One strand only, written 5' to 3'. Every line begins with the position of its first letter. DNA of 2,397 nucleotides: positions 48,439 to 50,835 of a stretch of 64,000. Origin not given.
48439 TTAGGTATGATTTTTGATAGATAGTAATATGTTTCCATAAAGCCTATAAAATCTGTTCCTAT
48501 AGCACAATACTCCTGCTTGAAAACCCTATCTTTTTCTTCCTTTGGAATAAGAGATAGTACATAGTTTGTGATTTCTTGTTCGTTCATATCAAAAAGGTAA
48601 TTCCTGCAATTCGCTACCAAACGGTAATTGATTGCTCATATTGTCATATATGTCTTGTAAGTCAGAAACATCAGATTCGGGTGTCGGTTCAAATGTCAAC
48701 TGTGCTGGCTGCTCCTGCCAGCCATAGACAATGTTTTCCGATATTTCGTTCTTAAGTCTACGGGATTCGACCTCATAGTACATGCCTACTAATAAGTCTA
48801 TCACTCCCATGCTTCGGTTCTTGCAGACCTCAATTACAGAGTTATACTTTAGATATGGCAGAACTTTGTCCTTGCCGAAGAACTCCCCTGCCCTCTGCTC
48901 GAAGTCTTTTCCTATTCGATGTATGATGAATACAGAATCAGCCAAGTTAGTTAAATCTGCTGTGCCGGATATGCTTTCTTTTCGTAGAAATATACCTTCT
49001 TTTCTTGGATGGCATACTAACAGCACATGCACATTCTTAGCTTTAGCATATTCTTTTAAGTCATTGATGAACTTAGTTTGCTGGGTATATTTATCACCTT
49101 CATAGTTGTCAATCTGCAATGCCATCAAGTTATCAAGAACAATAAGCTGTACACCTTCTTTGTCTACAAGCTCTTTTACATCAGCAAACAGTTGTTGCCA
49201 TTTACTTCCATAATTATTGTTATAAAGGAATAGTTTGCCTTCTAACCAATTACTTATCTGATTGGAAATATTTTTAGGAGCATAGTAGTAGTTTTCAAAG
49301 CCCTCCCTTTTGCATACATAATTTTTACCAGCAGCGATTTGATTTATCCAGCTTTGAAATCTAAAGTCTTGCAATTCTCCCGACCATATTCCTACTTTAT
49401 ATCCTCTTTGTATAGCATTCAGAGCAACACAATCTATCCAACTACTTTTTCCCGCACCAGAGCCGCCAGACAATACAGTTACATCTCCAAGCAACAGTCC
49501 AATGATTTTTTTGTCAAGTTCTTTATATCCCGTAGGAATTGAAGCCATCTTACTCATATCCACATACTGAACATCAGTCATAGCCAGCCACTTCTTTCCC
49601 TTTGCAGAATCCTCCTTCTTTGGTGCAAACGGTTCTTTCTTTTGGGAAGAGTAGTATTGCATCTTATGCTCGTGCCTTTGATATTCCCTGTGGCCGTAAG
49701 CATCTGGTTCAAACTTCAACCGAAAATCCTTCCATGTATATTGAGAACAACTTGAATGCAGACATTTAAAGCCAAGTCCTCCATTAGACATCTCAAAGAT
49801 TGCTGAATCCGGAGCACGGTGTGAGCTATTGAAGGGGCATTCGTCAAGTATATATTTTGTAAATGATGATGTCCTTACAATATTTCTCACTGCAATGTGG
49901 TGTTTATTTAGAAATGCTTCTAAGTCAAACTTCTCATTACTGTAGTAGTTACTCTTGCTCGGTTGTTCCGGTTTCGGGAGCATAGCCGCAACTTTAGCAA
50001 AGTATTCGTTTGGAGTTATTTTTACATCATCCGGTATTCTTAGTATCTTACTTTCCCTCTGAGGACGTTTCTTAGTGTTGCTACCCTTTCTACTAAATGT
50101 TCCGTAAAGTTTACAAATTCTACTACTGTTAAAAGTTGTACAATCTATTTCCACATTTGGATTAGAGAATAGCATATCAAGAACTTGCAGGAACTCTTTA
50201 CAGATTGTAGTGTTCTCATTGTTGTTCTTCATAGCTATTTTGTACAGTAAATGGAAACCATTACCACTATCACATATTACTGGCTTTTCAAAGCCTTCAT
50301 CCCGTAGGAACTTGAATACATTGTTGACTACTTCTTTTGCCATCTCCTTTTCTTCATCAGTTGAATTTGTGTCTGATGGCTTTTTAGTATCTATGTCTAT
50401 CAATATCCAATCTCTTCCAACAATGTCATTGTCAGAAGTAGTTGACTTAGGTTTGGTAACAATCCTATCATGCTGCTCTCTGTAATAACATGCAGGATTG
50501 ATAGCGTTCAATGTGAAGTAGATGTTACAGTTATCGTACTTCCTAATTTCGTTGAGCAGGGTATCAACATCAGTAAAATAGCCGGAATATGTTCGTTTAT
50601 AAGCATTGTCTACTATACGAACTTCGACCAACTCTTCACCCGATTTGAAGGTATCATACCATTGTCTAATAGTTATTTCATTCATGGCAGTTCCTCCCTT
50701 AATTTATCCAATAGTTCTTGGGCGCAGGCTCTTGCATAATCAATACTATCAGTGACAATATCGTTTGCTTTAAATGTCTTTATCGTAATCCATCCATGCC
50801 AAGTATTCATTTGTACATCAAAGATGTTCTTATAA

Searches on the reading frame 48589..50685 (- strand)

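Call 55: search_protein_families(library=pfam, proteins=[window:48589-50685:-], max_evalue=0.001)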
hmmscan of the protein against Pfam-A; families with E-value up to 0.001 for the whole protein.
window:48589-50685:- (698 aa): 2 families
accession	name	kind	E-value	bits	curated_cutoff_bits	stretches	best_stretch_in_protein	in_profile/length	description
PF03796.21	DnaB_C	-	2.4e-11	43.9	27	1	383-558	2-176/255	DnaB-like helicase C terminal domain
PF13481.12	AAA_25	-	4.9e-11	43.1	27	1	389-564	21-194/195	AAA domain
